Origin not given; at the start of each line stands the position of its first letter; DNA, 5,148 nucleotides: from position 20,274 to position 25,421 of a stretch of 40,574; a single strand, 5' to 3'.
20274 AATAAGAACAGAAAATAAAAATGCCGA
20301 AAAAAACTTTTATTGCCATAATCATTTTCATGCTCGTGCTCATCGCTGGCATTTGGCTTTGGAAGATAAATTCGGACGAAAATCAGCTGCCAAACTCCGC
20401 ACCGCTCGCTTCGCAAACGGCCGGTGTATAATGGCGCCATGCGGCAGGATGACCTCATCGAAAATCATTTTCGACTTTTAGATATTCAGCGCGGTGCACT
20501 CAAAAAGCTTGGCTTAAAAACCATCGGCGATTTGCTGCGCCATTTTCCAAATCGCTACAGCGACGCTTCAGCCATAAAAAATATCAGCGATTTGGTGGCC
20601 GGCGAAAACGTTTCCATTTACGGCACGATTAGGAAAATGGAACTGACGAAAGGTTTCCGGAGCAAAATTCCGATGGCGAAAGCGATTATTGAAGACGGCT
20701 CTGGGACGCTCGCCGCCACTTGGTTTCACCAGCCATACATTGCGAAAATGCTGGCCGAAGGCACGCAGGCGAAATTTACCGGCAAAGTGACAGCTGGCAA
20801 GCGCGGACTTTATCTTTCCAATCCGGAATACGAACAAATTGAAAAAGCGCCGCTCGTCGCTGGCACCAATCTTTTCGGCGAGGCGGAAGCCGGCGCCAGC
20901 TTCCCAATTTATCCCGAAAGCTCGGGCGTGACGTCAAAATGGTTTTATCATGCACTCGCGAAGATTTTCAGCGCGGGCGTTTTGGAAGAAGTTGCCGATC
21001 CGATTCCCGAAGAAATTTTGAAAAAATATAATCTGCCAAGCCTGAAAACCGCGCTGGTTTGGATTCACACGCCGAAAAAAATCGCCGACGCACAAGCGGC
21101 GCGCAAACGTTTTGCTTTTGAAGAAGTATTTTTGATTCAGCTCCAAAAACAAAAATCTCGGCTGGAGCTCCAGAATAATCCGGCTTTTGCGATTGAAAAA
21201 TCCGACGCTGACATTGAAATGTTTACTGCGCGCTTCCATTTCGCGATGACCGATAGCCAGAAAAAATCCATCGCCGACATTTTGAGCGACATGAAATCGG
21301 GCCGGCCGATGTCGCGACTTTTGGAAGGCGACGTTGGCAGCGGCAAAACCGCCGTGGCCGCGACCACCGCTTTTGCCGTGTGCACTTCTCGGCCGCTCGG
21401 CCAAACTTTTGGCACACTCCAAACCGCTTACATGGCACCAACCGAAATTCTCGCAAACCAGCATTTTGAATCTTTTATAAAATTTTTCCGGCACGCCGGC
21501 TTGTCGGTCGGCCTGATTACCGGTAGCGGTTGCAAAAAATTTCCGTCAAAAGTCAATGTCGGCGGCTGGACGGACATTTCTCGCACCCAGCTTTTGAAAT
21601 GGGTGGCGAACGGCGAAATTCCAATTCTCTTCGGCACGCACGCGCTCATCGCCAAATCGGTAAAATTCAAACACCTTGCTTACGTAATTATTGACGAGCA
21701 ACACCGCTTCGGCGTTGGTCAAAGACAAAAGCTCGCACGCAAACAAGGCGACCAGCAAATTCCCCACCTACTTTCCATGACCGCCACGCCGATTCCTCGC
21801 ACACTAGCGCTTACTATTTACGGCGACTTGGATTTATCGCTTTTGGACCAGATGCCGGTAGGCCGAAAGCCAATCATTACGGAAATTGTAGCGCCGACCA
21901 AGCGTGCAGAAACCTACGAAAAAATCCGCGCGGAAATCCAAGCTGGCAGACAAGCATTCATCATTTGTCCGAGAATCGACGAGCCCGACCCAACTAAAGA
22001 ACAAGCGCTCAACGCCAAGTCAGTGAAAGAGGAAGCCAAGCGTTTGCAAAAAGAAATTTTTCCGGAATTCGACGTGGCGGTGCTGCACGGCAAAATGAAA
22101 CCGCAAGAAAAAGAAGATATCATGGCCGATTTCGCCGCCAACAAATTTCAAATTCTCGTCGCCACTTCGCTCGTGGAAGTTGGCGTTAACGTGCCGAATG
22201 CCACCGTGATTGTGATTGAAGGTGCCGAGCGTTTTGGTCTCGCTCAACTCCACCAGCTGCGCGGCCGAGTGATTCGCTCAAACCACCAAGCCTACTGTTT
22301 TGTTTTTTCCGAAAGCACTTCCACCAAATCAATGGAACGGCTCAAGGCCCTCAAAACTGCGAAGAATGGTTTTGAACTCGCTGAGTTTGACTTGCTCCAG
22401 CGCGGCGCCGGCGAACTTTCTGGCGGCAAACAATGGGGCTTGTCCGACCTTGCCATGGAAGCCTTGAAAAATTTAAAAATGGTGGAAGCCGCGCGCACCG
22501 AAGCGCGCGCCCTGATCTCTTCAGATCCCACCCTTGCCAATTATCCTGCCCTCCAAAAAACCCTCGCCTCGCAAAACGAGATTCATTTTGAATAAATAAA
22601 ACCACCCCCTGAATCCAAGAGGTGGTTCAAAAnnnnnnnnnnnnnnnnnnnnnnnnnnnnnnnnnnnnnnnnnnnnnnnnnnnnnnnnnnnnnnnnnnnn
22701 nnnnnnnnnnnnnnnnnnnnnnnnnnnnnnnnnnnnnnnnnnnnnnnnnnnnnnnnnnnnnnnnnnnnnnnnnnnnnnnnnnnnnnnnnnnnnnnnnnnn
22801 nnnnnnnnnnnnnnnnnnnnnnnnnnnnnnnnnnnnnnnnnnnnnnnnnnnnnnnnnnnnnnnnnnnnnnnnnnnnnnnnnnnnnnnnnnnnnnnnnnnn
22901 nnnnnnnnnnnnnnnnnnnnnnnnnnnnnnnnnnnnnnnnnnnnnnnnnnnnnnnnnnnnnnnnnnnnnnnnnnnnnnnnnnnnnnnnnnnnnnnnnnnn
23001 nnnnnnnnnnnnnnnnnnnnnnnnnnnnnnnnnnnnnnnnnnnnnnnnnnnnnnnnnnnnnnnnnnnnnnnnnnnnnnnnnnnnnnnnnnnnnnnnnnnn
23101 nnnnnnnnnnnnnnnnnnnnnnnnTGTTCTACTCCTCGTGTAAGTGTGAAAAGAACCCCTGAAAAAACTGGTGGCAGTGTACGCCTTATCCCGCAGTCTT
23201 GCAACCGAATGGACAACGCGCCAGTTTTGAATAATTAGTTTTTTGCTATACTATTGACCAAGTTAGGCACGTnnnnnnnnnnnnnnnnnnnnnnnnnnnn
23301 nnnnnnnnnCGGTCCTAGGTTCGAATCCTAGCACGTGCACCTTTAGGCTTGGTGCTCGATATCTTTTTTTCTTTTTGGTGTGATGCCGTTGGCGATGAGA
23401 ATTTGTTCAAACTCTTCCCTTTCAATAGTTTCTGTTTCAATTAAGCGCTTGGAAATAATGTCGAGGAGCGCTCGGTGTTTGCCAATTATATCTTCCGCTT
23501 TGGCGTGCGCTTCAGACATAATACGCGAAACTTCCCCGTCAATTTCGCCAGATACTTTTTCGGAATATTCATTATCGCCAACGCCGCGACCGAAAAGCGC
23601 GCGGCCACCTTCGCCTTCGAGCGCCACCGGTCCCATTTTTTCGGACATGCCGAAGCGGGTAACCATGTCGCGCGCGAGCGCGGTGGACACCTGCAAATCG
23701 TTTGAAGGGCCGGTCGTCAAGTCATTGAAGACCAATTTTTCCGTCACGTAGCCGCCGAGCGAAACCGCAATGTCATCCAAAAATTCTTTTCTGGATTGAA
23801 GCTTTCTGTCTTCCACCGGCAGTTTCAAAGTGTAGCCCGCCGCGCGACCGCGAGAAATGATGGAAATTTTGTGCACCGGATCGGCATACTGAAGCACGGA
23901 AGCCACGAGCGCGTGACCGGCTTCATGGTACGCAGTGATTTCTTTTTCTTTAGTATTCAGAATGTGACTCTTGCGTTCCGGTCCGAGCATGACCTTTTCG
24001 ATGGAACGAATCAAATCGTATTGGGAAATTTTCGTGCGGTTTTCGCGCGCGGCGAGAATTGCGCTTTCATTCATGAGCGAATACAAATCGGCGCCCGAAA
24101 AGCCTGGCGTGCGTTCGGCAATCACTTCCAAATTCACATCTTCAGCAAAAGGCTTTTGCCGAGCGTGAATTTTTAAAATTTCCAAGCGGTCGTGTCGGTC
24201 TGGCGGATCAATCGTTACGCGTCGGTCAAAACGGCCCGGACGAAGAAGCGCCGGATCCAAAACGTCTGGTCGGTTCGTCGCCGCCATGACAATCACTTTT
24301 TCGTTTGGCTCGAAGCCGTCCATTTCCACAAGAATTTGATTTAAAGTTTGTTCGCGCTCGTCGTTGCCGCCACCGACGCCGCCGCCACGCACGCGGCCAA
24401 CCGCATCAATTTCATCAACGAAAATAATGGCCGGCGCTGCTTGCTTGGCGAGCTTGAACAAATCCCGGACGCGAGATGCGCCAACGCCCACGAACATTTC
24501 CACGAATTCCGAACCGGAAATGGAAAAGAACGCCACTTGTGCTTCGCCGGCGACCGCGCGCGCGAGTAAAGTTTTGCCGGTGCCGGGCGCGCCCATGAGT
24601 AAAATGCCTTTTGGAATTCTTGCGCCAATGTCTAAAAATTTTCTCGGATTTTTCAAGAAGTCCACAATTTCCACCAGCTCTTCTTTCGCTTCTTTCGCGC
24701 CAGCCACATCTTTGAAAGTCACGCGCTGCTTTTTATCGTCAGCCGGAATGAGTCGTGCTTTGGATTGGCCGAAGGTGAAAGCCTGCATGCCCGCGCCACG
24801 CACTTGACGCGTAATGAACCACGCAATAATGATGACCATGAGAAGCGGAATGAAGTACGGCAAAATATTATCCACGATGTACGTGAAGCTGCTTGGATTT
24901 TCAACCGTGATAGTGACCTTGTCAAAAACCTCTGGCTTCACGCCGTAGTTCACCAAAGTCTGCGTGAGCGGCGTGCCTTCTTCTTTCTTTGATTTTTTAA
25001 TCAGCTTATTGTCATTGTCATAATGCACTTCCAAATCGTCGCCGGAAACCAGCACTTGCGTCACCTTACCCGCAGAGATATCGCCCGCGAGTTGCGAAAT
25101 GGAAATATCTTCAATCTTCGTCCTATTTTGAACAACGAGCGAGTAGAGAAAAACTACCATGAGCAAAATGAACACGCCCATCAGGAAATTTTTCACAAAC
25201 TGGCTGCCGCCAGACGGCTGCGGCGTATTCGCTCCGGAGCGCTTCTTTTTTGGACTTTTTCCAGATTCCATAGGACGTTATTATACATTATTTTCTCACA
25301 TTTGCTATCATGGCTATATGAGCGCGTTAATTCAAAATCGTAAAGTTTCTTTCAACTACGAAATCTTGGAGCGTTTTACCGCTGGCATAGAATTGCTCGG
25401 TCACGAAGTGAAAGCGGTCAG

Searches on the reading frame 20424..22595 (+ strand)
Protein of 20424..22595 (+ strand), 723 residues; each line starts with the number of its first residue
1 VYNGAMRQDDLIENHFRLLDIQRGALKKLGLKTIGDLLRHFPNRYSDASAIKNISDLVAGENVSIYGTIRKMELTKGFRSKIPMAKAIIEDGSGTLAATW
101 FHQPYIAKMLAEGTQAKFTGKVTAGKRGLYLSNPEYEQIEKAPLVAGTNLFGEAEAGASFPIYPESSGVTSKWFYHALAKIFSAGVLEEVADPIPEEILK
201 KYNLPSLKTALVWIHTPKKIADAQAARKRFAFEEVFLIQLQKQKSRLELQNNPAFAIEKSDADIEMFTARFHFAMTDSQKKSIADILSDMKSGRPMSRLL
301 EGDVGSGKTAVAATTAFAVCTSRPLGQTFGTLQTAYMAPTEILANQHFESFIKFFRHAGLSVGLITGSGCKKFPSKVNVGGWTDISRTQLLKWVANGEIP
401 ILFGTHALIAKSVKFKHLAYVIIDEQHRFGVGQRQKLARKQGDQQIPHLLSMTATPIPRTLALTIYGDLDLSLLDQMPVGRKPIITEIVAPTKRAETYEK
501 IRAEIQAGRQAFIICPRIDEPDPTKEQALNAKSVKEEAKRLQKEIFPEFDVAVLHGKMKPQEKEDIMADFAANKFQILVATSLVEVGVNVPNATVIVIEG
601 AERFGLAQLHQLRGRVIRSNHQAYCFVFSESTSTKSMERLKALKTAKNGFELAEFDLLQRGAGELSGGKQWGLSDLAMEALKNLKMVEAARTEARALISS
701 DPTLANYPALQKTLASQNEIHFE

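Call 88: search_protein_families(library=pfam, proteins=[window:20424-22595:+], max_evalue=0.001)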
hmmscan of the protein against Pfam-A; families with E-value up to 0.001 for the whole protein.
window:20424-22595:+ (723 aa): 7 families
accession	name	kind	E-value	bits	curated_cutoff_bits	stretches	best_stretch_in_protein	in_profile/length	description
PF00270.35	DEAD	-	2.2e-21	76.7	26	1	277-461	2-164/167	DEAD/DEAH box helicase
PF00271.37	Helicase_C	-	1.3e-20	74.1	23.5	1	504-619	11-109/110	Helicase conserved C-terminal domain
PF17191.10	RecG_wedge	-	9.5e-19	68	23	1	25-143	15-132/162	RecG wedge domain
PF04851.21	ResIII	-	4.6e-10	40.1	22.5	1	274-456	3-162/164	Type III restriction enzyme, res subunit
PF01336.31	tRNA_anti-codon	-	2e-08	34.5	27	1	63-137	1-73/75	OB-fold nucleic acid binding domain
PF19833.4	RecG_dom3_C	-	9.5e-06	26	26.8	1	648-705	3-62/87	ATP-dependent DNA helicase RecG, domain 3, C-terminal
PF13191.12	AAA_16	-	0.00084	20.3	32.6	0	277-322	6-51/167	AAA ATPase domain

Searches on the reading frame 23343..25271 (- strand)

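Call 89: search_protein_families(library=pfam, proteins=[window:23343-25271:-], max_evalue=0.001)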
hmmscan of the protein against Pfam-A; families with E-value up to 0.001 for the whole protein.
window:23343-25271:- (642 aa): 8 families
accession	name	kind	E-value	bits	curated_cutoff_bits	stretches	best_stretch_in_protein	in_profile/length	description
PF01434.24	Peptidase_M41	-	6.1e-62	209.3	29.9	1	437-624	2-191/191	Peptidase family M41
PF00004.35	AAA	-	3.3e-43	147.7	21.2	1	223-355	1-130/131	ATPase family associated with various cellular activities (AAA)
PF17862.7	AAA_lid_3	-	1.7e-13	50.2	27.2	1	378-420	1-43/45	AAA+ lid domain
PF06480.20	FtsH_ext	-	3.2e-06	27.7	25.5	1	30-116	3-101/103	FtsH Extracellular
PF23902.1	AAA_lid_PRS2_C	-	2.6e-05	24.7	34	1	361-428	3-71/73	PRS2 AAA+ lid C-terminal domain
PF06068.19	TIP49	-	0.0002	21.1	23.8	1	187-257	24-89/347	TIP49 P-loop domain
PF05496.18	RuvB_N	-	0.00042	20.6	27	0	189-290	9-95/159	Holliday junction DNA helicase RuvB P-loop domain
PF13191.12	AAA_16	-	0.00077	20.4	32.6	0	220-256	24-63/167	AAA ATPase domain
